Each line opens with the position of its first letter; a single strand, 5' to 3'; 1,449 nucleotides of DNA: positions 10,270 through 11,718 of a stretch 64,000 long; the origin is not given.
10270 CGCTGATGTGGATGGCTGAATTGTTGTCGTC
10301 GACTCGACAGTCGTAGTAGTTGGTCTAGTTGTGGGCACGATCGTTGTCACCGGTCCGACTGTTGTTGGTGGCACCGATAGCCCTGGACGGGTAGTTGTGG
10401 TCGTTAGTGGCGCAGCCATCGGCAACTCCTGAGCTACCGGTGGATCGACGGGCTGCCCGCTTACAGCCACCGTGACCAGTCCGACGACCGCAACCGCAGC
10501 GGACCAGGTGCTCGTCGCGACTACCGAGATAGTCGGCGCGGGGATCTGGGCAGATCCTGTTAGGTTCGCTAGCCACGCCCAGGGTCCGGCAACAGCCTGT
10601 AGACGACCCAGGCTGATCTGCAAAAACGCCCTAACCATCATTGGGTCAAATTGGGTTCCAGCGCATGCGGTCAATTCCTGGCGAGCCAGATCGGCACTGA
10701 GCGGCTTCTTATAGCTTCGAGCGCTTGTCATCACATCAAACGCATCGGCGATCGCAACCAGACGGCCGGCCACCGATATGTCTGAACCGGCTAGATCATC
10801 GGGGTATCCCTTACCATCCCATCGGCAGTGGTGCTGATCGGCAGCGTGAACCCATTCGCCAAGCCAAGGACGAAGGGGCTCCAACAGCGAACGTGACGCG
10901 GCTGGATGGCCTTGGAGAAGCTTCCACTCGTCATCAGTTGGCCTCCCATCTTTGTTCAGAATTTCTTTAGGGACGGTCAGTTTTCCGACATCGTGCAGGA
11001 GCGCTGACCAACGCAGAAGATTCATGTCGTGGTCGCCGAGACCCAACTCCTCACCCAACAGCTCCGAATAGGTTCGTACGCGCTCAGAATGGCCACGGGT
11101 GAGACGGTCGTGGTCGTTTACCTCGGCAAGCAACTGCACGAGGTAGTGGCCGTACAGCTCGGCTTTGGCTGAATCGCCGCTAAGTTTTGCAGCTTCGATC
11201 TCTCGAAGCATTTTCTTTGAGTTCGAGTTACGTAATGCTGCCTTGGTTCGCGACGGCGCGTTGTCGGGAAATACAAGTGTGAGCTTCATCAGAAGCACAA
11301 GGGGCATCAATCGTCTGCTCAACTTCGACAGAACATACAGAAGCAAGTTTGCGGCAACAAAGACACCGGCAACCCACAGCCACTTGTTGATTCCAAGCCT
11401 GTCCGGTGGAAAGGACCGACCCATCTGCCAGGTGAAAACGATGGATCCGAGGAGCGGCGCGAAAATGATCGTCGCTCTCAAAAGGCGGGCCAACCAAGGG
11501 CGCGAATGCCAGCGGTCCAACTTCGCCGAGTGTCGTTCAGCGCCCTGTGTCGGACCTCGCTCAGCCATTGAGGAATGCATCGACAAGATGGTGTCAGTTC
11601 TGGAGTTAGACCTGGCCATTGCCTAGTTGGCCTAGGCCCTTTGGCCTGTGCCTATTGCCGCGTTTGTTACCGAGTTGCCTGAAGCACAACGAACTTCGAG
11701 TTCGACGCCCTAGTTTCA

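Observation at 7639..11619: HD-GYP c-di-GMP phosphodiesterase embedded in a three-TM protein with a giant adhesin-like ectodomain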

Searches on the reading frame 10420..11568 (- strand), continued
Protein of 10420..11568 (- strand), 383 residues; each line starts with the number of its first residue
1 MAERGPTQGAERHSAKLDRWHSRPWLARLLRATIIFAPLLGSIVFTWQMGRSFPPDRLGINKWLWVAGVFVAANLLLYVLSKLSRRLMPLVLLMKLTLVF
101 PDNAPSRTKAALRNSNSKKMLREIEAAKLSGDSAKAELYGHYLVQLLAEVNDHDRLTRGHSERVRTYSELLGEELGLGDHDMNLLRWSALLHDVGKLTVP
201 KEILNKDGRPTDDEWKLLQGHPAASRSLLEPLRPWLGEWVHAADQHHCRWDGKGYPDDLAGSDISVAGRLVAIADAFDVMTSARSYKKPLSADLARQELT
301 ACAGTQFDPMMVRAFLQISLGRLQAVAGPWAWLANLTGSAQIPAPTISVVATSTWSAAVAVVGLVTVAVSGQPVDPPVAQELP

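Call 46: fold_search(model_id=the predicted structure, library=pdb)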
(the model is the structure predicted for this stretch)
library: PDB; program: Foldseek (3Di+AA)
matches with E <= 10: 126; with E <= 0.001: 15
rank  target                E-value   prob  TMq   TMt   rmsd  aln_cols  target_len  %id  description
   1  4r8z_B                7.9e-10  1.00  0.42  0.71   3.6       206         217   34  Crystal Structure of PA4781 HD-GYP domain from Pseudomonas aeruginosa at 2.2A resolution showing a bi-metallic Ni ion  (released 2015-03-04)
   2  4r8z_A                1.5e-09  1.00  0.39  0.65   9.7       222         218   34  Crystal Structure of PA4781 HD-GYP domain from Pseudomonas aeruginosa at 2.2A resolution showing a bi-metallic Ni ion  (released 2015-03-04)
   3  4mcw_B                1.3e-08  1.00  0.45  0.47   6.0       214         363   30  Crystal structure of a HD-GYP domain (a cyclic-di-GMP phosphodiesterase) containing a tri-nuclear metal centre (released 2014-02-19)
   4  9rbz_A                2.1e-08  1.00  0.44  0.76   3.9       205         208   28  DvhD, HD-GYP domain, c-di-GMP-bound (released 2026-03-04)
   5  9rbz_B                2.8e-08  1.00  0.43  0.76   4.4       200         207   28  DvhD, HD-GYP domain, c-di-GMP-bound (released 2026-03-04)
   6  4mcw_A                2.9e-08  1.00  0.44  0.47  13.4       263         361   25  Crystal structure of a HD-GYP domain (a cyclic-di-GMP phosphodiesterase) containing a tri-nuclear metal centre (released 2014-02-19)
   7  9rbz_D                4.4e-08  1.00  0.43  0.76   7.1       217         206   27  DvhD, HD-GYP domain, c-di-GMP-bound (released 2026-03-04)
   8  9rbz_C                6.2e-08  1.00  0.42  0.76   3.7       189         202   30  DvhD, HD-GYP domain, c-di-GMP-bound (released 2026-03-04)
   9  9rc0                  1.2e-05  1.00  0.36  0.46   5.7       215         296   22  DvhD, PAS/HD-GYP domains (released 2026-03-04)
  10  3tmb_B                2.5e-04  1.00  0.37  0.43   9.6       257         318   18  Bd1817, a HDG"Y"P protein from Bdellovibrio bacteriovorus (released 2011-10-19)
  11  3tm8_A                3.0e-04  1.00  0.37  0.45  14.7       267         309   18  Bd1817, a HDG"Y"P protein from Bdellovibrio bacteriovorus (released 2011-10-19)
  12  3tm8_B                3.6e-04  1.00  0.38  0.46  14.8       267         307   18  Bd1817, a HDG"Y"P protein from Bdellovibrio bacteriovorus (released 2011-10-19)
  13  5z7c                  3.9e-04  1.00  0.32  0.29   8.3       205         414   19  crystal structure of cyclic GMP-AMP specifc phosphodiesterases in V.cholerae (V-cGAP3) (released 2019-01-02)
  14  4s1b_A                8.0e-04  1.00  0.34  0.57   7.2       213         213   16  Crystal Structure of L. monocytogenes phosphodiesterase PgpH HD domain in complex with Cyclic-di-AMP (released 2015-02-11)
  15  3tmc_A                1.0e-03  1.00  0.38  0.47  14.7       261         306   18  Bd1817, a HDG"Y"P protein from Bdellovibrio bacteriovorus (released 2011-10-19)
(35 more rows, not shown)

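Call 65: search_protein_families(library=pfam, proteins=[L004:5953-10671:+, L035:5971-9525:+, L023:3748-5937:+, L023:5971-10872:+, L039:5956-8331:+, L042:3811-5925:+, L042:5962-11184:+], max_evalue=0.0001)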
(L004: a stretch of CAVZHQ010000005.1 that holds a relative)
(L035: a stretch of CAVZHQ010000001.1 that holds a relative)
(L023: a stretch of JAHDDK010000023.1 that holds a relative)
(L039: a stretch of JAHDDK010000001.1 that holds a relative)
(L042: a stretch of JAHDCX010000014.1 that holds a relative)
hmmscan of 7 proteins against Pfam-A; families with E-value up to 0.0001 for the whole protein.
L004:5953-10671:+ (1572 aa): 8 families
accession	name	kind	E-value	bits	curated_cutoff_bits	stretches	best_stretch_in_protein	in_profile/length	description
PF17963.7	Big_9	-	2.9e-101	333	23.6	6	621-708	1-89/89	Bacterial Ig domain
PF17892.7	Cadherin_5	-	2e-67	223.6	26.5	6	901-997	1-96/98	Cadherin-like domain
PF17803.7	Cadherin_4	-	9.7e-64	212.3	25.1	7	1093-1161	1-71/71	Bacterial cadherin-like domain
PF13517.12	FG-GAP_3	-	8.6e-59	196.5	26.9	6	1501-1559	1-60/61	FG-GAP-like repeat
PF13487.12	HD_5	-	1.6e-33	116.3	27.2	1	165-327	6-170/170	HD domain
PF01839.29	FG-GAP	-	5.1e-18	65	22.1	0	1496-1513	4-21/37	FG-GAP repeat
PF01966.28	HD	-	3.6e-15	56.7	22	1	175-296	3-116/116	HD domain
PF00028.23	Cadherin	-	2.6e-11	44.2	28.8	1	725-793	5-77/93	Cadherin domain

L035:5971-9525:+ (1184 aa): 7 families
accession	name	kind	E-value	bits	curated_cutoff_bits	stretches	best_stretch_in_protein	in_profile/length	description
PF17963.7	Big_9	-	3.5e-58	194.9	23.6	4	763-852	1-89/89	Bacterial Ig domain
PF17892.7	Cadherin_5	-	5.3e-47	158.1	26.5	3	762-846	1-90/98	Cadherin-like domain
PF17803.7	Cadherin_4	-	3e-40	137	25.1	3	753-820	1-68/71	Bacterial cadherin-like domain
PF13487.12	HD_5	-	3e-34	118.6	27.2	1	134-297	5-170/170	HD domain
PF01966.28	HD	-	3.7e-15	56.7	22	1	145-266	3-116/116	HD domain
PF05345.18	He_PIG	-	1.2e-13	51.8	24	1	860-945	2-95/96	Putative Ig domain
PF00932.25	LTD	-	1.3e-10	42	34.3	1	955-1090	6-107/109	Lamin Tail Domain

L023:3748-5937:+ (729 aa): 2 families
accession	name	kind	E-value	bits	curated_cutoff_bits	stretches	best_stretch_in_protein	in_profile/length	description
PF13487.12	HD_5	-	2.7e-33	115.5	27.2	1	149-312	5-170/170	HD domain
PF01966.28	HD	-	2.4e-17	63.7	22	1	160-281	3-116/116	HD domain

L023:5971-10872:+ (1633 aa): 7 families
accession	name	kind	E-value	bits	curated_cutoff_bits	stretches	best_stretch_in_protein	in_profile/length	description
PF17963.7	Big_9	-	3e-39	134.2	23.6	6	454-545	1-88/89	Bacterial Ig domain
PF13487.12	HD_5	-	1.6e-36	126.1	27.2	1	158-321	5-170/170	HD domain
PF17803.7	Cadherin_4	-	2e-34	118.3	25.1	2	820-873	1-57/71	Bacterial cadherin-like domain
PF00028.23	Cadherin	-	1.4e-21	77.1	28.8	1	463-547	2-92/93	Cadherin domain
PF01966.28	HD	-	3.3e-18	66.5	22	1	169-290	3-116/116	HD domain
PF00932.25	LTD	-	3.7e-12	47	34.3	1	1422-1537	6-108/109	Lamin Tail Domain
PF16184.11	Cadherin_3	-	2.9e-10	40.5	25.5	0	1170-1202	71-104/106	Cadherin-like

L039:5956-8331:+ (791 aa): 3 families
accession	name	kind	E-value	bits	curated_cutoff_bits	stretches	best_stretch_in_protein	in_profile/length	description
PF13487.12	HD_5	-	5.9e-32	111.2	27.2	1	158-320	6-170/170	HD domain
PF01966.28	HD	-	4.9e-17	62.7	22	1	168-289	3-116/116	HD domain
PF05345.18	He_PIG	-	2e-13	51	24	1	492-573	4-93/96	Putative Ig domain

L042:3811-5925:+ (704 aa): 3 families
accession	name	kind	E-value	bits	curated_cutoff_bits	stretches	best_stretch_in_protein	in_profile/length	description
PF13487.12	HD_5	-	7e-36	124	27.2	1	146-310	4-170/170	HD domain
PF01966.28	HD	-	7.3e-18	65.4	22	1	158-279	3-116/116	HD domain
PF00932.25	LTD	-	6.1e-06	27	34.3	1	501-610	8-108/109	Lamin Tail Domain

L042:5962-11184:+ (1740 aa): 8 families
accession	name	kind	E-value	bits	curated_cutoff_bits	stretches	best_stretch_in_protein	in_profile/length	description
PF17963.7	Big_9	-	2.6e-58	195.3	23.6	4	834-920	3-88/89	Bacterial Ig domain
PF17803.7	Cadherin_4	-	1.2e-49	167.1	25.1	4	823-890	2-71/71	Bacterial cadherin-like domain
PF13487.12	HD_5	-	3.6e-37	128.2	27.2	1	159-324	3-170/170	HD domain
PF00028.23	Cadherin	-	1.6e-36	125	28.8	2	560-643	4-93/93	Cadherin domain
PF01966.28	HD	-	1.5e-17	64.3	22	1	172-293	3-116/116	HD domain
PF16184.11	Cadherin_3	-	3.7e-12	46.6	25.5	0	1062-1099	57-94/106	Cadherin-like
PF00932.25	LTD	-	2.3e-10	41.2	34.3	1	1519-1640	6-108/109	Lamin Tail Domain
PF17892.7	Cadherin_5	-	1.6e-06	28.3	26.5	0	926-1019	2-98/98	Cadherin-like domain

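Call 73: find_homologous_proteins(query=A1, max_evalue=1e-40)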
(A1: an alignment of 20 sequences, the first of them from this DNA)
Query A1 (20 sequences) (383 aa, profile of the alignment): 2475 proteins with E <= 1e-40 among 8000 candidates; the best 120 are listed.
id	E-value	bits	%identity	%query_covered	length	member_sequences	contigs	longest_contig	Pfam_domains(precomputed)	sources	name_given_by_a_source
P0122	6.5e-177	606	68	91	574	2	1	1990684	PF17963.8,PF13487.13,PF01966.29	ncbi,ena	-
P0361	2.2e-174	598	63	99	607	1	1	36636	PF17963.8,PF13487.13,PF17892.8,PF01966.29,PF17803.8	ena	-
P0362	3.2e-167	575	49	85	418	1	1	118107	PF13487.13,PF01966.29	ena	-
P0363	2.9e-166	571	51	91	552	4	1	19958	PF17963.8,PF13487.13,PF01966.29,PF17803.8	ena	-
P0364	9.9e-163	560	48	90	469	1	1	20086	PF13487.13,PF01966.29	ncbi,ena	-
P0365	3.0e-162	558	60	91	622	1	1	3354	PF17963.8,PF13487.13,PF17892.8,PF01966.29,PF17803.8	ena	-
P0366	3.9e-162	558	64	89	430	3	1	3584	PF13487.13,PF01966.29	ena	-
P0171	2.2e-161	555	50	87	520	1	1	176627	PF13487.13,PF01966.29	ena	-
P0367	4.9e-161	554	49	97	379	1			PF13487.13,PF01966.29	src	-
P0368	5.5e-161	554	49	88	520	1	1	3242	PF13487.13,PF01966.29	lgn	-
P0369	8.4e-161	553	49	87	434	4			PF13487.13,PF01966.29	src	-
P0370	4.4e-160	551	65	90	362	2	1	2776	PF13487.13,PF01966.29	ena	-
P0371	2.8e-159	548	48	91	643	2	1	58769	PF13487.13,PF01966.29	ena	-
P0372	3.1e-158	545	47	93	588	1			PF13487.13,PF01966.29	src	-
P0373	2.1e-157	542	49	85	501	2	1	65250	PF13487.13,PF01966.29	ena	-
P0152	8.1e-154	530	52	89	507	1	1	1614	PF13487.13,PF01966.29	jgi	-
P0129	1.2e-153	530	52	89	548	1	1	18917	PF17963.8,PF13487.13,PF01966.29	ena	-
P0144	8.0e-153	527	52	84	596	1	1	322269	PF13487.13,PF01966.29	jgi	jgi:HD-GYP domain-containing protein (c-di-GMP phosphodiesterase class II)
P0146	6.4e-148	511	49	89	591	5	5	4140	PF17963.8,PF13487.13,PF17892.8,PF01966.29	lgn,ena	-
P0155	3.0e-146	505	51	85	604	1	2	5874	PF13576.13,PF13487.13,PF01966.29,PF13599.14,PF00805.29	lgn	-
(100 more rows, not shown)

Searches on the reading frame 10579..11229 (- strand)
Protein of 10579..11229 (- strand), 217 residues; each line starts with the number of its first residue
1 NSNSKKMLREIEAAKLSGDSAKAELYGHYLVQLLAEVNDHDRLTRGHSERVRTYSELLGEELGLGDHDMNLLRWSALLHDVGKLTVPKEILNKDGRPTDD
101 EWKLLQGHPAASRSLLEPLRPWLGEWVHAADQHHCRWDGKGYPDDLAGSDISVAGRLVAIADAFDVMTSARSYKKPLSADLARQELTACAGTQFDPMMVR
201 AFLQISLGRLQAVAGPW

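Call 13: search_solved_structures(query=window:10579-11229:-, show_alignments=3, max_evalue=0.001)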
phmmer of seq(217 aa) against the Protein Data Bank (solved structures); distinct sequences matched with E-value up to 0.001: 5.
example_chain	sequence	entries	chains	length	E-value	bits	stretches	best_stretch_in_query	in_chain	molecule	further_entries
5z7c_A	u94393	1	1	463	4.6e-36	127.8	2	40-200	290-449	3'3'-cGAMP-specific phosphodiesterase 3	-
4mcw_A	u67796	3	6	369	1.9e-30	109.5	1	40-204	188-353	Metal dependent phosphohydrolase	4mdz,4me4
4r8z_A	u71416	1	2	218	3.3e-28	102.1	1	34-206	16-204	Cyclic di-GMP phosphodiesterase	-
9rbz_A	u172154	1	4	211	7.5e-18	68.3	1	44-203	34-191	HD domain/sensory box protein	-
9rc0_A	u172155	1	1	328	2.2e-17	66.7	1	44-203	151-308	HD domain/sensory box protein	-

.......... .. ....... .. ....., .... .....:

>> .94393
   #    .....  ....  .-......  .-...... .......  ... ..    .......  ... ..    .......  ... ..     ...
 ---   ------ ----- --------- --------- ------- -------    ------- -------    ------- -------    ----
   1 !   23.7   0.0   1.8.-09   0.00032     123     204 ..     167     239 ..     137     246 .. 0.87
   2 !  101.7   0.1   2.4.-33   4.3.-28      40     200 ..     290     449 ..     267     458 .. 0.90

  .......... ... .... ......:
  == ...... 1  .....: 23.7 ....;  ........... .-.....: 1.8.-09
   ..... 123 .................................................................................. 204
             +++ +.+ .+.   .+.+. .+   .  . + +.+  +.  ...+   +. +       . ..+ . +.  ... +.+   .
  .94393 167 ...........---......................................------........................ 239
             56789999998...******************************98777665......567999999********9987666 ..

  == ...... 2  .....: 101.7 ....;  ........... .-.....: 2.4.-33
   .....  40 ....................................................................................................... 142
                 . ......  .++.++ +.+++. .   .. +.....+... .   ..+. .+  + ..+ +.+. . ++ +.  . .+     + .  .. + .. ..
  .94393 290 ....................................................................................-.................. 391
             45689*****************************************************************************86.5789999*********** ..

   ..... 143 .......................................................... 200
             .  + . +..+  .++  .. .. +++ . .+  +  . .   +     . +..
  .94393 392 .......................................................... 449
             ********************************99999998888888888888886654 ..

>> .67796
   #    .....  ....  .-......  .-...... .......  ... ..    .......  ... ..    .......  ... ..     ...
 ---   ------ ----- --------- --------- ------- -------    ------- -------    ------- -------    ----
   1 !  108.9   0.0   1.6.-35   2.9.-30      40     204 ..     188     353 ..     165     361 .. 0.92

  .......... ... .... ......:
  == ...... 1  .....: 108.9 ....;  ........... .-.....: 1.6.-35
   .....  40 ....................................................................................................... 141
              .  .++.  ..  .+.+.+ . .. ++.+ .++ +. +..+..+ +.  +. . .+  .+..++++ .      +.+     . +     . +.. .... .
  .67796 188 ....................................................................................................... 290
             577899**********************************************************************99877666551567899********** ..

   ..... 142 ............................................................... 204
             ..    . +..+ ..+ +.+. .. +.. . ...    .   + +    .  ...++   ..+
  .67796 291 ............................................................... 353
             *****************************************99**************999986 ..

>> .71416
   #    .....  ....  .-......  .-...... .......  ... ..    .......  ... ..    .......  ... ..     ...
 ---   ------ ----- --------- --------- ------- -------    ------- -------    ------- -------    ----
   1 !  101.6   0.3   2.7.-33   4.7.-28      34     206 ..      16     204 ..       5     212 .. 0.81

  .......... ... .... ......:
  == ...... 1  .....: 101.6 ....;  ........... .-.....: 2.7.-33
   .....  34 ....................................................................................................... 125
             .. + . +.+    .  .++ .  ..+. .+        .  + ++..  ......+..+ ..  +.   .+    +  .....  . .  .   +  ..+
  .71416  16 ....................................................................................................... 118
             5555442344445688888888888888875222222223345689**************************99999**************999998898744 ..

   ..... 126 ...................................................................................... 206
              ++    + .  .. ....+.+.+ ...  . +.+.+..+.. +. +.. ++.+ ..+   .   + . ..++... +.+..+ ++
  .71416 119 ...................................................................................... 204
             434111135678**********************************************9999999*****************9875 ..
